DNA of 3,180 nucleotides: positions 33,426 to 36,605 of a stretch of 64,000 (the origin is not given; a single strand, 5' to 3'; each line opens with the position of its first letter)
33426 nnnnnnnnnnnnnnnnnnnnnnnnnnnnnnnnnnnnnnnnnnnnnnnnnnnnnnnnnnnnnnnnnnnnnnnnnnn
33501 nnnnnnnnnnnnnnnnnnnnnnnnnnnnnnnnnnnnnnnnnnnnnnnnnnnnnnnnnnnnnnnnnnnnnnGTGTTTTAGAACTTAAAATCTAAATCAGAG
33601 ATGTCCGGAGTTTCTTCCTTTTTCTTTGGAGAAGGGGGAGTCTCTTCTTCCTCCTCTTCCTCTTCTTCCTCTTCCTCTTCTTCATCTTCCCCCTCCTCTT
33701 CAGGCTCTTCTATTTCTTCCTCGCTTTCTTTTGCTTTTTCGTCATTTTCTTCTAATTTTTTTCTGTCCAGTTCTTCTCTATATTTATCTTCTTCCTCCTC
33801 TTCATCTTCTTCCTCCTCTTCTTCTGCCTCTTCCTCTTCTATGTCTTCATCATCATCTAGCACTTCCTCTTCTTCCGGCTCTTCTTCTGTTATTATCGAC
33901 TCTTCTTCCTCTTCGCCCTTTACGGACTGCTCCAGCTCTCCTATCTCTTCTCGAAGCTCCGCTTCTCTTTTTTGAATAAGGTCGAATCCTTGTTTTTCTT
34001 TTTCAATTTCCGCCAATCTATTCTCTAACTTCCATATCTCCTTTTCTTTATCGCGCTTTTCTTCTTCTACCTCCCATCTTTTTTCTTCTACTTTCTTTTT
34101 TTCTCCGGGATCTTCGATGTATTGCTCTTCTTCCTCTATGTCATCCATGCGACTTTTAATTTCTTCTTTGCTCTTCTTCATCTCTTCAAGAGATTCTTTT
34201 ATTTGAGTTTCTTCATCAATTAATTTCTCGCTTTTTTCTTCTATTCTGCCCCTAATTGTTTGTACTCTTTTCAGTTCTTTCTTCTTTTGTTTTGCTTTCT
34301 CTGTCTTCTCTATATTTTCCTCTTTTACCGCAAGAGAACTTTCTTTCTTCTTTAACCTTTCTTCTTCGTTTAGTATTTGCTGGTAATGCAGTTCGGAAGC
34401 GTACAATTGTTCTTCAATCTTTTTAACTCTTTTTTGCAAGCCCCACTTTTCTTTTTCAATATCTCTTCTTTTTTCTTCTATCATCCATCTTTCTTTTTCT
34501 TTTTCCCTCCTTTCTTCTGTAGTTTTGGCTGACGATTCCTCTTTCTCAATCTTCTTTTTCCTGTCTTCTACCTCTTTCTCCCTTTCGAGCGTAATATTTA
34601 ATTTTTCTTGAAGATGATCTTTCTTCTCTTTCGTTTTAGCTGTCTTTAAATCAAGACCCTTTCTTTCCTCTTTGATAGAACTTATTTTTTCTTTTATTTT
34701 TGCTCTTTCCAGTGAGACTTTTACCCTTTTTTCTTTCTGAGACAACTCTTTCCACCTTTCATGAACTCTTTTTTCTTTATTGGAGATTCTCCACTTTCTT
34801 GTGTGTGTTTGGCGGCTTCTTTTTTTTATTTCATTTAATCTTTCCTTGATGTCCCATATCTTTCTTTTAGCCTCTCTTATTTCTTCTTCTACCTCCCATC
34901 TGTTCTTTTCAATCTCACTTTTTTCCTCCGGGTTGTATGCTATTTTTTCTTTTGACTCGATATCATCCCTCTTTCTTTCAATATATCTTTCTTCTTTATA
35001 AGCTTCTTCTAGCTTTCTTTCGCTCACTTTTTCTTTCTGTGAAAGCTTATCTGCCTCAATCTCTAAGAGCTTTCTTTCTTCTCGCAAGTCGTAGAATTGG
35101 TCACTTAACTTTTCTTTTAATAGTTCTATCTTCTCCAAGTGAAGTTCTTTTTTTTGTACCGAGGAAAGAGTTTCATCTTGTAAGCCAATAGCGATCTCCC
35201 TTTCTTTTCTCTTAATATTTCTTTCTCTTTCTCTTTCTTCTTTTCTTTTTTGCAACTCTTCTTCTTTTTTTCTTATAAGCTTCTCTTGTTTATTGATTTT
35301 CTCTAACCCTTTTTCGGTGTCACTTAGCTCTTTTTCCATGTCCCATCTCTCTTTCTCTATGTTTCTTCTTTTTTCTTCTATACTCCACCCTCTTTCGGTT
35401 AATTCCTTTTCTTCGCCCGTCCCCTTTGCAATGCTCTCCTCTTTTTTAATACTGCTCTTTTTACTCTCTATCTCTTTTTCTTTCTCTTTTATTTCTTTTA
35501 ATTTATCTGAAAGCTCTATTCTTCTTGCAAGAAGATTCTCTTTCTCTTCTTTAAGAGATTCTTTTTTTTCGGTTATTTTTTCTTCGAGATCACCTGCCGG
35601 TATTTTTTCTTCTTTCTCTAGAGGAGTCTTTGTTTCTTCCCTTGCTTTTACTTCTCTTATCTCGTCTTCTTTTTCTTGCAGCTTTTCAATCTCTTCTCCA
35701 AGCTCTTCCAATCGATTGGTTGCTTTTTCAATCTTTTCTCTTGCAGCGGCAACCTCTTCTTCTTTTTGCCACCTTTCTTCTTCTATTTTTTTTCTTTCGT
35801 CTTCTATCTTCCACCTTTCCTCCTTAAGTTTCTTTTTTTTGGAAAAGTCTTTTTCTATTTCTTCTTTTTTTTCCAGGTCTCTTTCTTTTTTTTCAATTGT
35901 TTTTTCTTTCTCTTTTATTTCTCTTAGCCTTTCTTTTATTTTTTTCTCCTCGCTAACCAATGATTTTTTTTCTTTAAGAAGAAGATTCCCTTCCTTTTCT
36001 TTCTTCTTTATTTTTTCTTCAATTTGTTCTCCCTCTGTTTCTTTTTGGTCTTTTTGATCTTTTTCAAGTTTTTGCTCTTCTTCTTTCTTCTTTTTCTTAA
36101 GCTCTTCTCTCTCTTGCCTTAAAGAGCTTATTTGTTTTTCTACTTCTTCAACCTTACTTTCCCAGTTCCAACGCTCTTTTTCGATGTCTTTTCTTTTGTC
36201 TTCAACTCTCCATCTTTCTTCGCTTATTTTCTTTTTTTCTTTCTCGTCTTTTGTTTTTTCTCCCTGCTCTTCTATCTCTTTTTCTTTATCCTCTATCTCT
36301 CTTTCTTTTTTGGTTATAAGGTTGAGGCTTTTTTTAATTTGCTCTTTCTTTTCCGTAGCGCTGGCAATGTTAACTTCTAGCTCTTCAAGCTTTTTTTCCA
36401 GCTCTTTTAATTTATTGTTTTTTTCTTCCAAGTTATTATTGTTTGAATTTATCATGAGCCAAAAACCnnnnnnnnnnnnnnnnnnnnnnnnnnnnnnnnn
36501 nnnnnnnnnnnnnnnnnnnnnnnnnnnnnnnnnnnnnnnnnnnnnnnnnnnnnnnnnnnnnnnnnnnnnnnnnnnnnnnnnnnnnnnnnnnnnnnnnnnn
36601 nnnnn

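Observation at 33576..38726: Two adjacent giant E/K-rich coiled-coil paralogues with a recurring Trp-containing ~25-aa motif, downstream of pnp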

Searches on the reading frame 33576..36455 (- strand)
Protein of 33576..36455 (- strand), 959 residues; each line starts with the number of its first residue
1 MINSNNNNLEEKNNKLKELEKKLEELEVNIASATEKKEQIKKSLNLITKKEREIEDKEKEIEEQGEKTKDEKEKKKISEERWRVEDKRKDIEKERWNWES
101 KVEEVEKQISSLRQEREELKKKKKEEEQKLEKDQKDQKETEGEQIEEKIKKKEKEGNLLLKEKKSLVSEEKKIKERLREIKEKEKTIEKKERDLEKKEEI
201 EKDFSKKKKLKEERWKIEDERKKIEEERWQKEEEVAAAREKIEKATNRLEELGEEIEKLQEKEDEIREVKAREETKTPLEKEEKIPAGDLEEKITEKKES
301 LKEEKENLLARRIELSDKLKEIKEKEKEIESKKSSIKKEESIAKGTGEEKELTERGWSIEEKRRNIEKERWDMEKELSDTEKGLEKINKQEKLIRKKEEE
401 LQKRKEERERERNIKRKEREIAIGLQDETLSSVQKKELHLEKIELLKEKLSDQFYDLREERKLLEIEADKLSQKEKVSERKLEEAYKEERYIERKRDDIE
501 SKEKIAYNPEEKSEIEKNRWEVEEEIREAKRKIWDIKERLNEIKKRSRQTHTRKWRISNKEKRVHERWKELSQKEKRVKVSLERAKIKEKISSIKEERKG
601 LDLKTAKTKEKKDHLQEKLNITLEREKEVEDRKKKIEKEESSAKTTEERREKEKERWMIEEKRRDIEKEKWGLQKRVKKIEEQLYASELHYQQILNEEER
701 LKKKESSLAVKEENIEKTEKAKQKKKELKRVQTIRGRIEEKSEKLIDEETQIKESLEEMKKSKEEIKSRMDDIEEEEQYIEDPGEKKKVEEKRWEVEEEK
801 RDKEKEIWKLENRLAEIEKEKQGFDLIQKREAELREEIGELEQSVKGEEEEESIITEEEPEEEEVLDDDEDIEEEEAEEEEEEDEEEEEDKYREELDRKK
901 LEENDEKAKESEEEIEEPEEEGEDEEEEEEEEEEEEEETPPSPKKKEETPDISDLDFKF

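Call 4: search_protein_families(library=pfam, proteins=[window:33576-36455:-], max_evalue=0.01)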
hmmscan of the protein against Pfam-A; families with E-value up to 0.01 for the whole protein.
window:33576-36455:- (959 aa): 0 families

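Call 5: search_protein_families(library=ncbifam, proteins=[window:33576-36455:-], max_evalue=0.01)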
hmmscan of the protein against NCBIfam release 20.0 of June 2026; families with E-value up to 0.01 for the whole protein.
window:33576-36455:- (959 aa): 0 families

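Call 7: find_homologous_proteins(query=window:33576-36455:-, max_evalue=0.00001)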
Query window:33576-36455:- (959 aa): 14 proteins with E <= 0.00001 among 8000 candidates.
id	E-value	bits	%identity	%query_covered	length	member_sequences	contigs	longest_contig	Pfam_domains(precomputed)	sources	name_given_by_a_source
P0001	5.8e-20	89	37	26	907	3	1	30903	PF01471.24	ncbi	-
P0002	9.3e-15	72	36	27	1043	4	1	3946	PF01471.24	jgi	-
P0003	1.8e-12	65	35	24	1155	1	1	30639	PF01471.24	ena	-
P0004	1.9e-12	65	31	23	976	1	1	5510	PF01471.24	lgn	-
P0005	1.0e-11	62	60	6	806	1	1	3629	PF01510.31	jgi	jgi:N-acetyl-anhydromuramyl-L-alanine amidase AmpD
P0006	4.9e-11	60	38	12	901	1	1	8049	PF18884.6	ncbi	-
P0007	3.5e-10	57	32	19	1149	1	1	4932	PF01471.24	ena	-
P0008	1.2e-9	55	34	22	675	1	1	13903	-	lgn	-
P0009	2.6e-9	54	35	30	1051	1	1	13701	PF01471.24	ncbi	-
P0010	7.2e-9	53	36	16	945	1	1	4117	PF23416.2,PF01471.24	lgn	-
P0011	7.8e-9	53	34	25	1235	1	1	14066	PF14450.13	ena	-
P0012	1.6e-7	48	32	19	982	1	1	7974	PF01471.24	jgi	-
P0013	4.9e-6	43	34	22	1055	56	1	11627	PF00933.28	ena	-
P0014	7.7e-6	43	32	24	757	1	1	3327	-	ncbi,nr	ncbi:MAG: hypothetical protein Q8M00_01385 [bacterium]|nr:hypothetical protein [bacterium]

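Call 22: find_encoding_contigs(protein=window:33576-36455:-, flank=10000, max_places=4)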
Protein window:33576-36455:- (959 aa): no gene with exactly this product is on record in the collection.

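Call 23: find_encoding_contigs(protein=P0001, flank=10000, max_places=3)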
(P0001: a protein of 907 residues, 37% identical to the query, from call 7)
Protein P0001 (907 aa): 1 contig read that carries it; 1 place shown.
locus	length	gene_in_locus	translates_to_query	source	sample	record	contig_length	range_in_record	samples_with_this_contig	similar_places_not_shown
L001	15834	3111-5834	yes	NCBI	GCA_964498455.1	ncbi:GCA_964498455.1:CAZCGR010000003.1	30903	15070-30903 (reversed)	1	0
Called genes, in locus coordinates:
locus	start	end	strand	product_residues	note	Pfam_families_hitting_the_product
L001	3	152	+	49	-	?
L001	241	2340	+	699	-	PF01138:RNase_PH, PF03725:RNase_PH_C, PF03726:PNPase, PF01138:RNase_PH, PF00013:KH_1, PF00575:S1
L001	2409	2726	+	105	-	-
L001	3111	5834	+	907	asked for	PF01471:PG_binding_1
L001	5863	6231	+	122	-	PF01258:zf-dskA_traR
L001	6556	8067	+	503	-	-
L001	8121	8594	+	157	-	-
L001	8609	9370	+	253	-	PF13367:PrsW-protease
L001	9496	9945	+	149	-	PF02021:UPF0102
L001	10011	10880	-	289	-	PF13793:Pribosyltran_N, PF00156:Pribosyltran, PF14572:Pribosyl_synth (weak)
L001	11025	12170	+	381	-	PF01546:Peptidase_M20, PF07687:M20_dimer (weak)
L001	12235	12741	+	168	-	PF00583:Acetyltransf_1, PF13673:Acetyltransf_10 (faint), PF13508:Acetyltransf_7 (weak), PF14542:Acetyltransf_CG (weak)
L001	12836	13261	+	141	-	PF00293:NUDIX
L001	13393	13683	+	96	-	-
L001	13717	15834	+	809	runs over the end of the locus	PF13768:VWA_3 (faint), PF00092:VWA, PF13519:VWA_2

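Call 24: find_encoding_contigs(protein=P0011, flank=8000, max_places=3)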
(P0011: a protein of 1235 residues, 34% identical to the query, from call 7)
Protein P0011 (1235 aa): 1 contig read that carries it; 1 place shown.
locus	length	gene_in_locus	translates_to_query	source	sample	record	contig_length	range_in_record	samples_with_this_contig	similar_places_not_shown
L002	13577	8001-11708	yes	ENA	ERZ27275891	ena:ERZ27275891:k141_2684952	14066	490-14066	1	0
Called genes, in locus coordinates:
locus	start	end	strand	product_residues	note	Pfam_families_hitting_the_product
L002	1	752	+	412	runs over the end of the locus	?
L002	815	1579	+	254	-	PF09603:Fib_succ_major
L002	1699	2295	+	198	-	-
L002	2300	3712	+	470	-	PF13385:Laminin_G_3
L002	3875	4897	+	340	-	-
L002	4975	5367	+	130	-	PF05635:23S_rRNA_IVP, PF22296:bAvd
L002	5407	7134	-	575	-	PF13385:Laminin_G_3, PF22925:TS_C (faint), PF13385:Laminin_G_3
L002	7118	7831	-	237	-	PF01541:GIY-YIG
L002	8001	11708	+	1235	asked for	PF14450:FtsA (weak)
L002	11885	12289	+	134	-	PF07963:N_methyl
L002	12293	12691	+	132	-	-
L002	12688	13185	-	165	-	-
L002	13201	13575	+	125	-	?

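Call 33: search_protein_families(library=pfam, alignment_id=A3, max_evalue=0.001)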
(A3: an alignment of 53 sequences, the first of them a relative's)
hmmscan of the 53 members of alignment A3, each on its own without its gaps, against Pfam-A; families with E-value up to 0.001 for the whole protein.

A. member 1, P0001 (907 aa): 2 families
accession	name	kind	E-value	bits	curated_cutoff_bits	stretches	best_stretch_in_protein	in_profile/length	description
PF01471.23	PG_binding_1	-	6.6e-18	65.1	23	2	745-784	2-41/57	Putative peptidoglycan binding domain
PF23416.1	DUF7107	-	0.00046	20.9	24.6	1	486-527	2-43/48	Domain of unknown function (DUF7107)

B. families by the number of members that match (of 53 scanned): 9 families
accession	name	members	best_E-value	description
PF01471.23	PG_binding_1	18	1.6e-19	Putative peptidoglycan binding domain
PF23416.1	DUF7107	7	6.8e-07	Domain of unknown function (DUF7107)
PF00933.27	Glyco_hydro_3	6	4.9e-46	Glycosyl hydrolase family 3 N terminal domain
PF00299.24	Squash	3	8.5e-06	Squash family serine protease inhibitor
PF09374.15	PG_binding_3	2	1e-05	Predicted Peptidoglycan domain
PF04706.18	Dickkopf_N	2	0.00013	Dickkopf N-terminal cysteine-rich region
PF01510.30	Amidase_2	1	3.1e-26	N-acetylmuramoyl-L-alanine amidase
PF18884.5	TSP3_bac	1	2.3e-05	Bacterial TSP3 repeat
PF08824.15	Serine_rich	1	0.00097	Serine rich protein interaction domain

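Call 44: find_related_loci(query=window:33576-36455:-, collection=genome_contigs, flank=10000)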
Query window:33576-36455:- (959 aa) in genome_contigs; peptide patterns used: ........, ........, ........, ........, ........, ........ (x = any residue, [..] = any of these).
487 stretches matched a pattern; 1 encode a relative of the query (tblastn E <= 1e-3); 1 distinct loci.
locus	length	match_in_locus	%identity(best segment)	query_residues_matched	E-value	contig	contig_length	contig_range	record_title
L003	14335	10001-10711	37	36-676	1e-14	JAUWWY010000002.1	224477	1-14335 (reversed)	MAG: bacterium isolate CSMAG_2670 CSMAG_2670_k127_2154192_length_224477_cov_38.7408, whole genome shotgun sequence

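Call 77: search_protein_families(library=pfam, proteins=[P0011], max_evalue=0.001)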
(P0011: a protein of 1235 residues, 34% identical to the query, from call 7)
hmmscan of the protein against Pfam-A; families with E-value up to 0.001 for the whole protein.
P0011 (1235 aa): 1 family
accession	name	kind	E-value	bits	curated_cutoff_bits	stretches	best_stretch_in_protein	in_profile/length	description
PF14450.12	FtsA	-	3.2e-05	24.7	31.8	1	1019-1145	2-112/127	Cell division protein FtsA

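Call 87: search_protein_families(library=ncbifam, proteins=[P0002, P0003, P0014], max_evalue=0.001)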
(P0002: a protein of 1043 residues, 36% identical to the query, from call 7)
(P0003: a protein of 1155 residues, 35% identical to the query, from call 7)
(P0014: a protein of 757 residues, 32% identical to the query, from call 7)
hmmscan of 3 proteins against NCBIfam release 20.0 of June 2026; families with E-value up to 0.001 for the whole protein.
P0002 (1043 aa): 3 families
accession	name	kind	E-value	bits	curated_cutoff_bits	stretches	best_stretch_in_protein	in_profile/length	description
TIGR02869.1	spore_SleB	equivalog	1.9e-12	47.5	236.5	2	875-946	6-68/201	spore cortex-lytic enzyme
TIGR03979.1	His_Ser_Rich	equivalog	1e-05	25.6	121.65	0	978-1021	136-182/190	His-Xaa-Ser repeat protein HxsA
TIGR04201.1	Myxo_Cys_RPT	repeat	0.00019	21.5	25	0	622-640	4-22/22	Cys-rich repeat-containing protein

P0003 (1155 aa): 1 family
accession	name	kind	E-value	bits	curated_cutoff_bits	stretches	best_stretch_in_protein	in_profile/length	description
TIGR02869.1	spore_SleB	equivalog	1.7e-05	24.8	236.5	0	1077-1127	7-55/201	spore cortex-lytic enzyme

P0014 (757 aa): 0 families

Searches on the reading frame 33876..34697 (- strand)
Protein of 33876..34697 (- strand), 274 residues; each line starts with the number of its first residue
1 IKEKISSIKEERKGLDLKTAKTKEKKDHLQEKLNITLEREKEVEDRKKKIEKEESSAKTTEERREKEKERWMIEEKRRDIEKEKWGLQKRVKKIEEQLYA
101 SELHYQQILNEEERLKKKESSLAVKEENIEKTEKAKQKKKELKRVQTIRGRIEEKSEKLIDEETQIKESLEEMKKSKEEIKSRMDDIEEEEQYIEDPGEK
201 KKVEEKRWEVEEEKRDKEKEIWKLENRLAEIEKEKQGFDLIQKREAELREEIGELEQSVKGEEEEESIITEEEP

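Call 34: predict_structure(alignment_id=A2)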
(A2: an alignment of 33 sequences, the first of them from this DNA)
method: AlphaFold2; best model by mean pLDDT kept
length: 274 residues; sequences in the alignment: 33
mean_pLDDT: 92.4   pTM: 0.60
mean pLDDT of the five models: 92.4, 92.0, 91.0, 89.9, 89.4
residues with pLDDT >= 90: 243; 70-90: 18; 50-70: 10; < 50: 3
segments of 3 or more residues with pLDDT < 50: 272-274
pLDDT, mean of each block of 10 residues (from residue 1): 95 96 98 98 96 93 94 96 97 97 96 95 92 95 95 90 96 95 94 90 92 94 96 92 95 90 58 48
secondary structure, 60 per line:
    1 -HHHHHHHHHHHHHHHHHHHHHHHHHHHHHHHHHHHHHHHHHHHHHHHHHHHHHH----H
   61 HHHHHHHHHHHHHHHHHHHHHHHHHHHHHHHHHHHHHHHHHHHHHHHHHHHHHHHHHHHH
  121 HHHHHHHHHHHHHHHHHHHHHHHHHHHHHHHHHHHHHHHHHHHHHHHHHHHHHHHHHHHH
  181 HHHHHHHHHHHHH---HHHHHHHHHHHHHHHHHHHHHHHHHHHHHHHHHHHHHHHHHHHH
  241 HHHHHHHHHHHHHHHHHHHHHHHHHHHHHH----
elements in order: H2-55 H60-193 H197-270
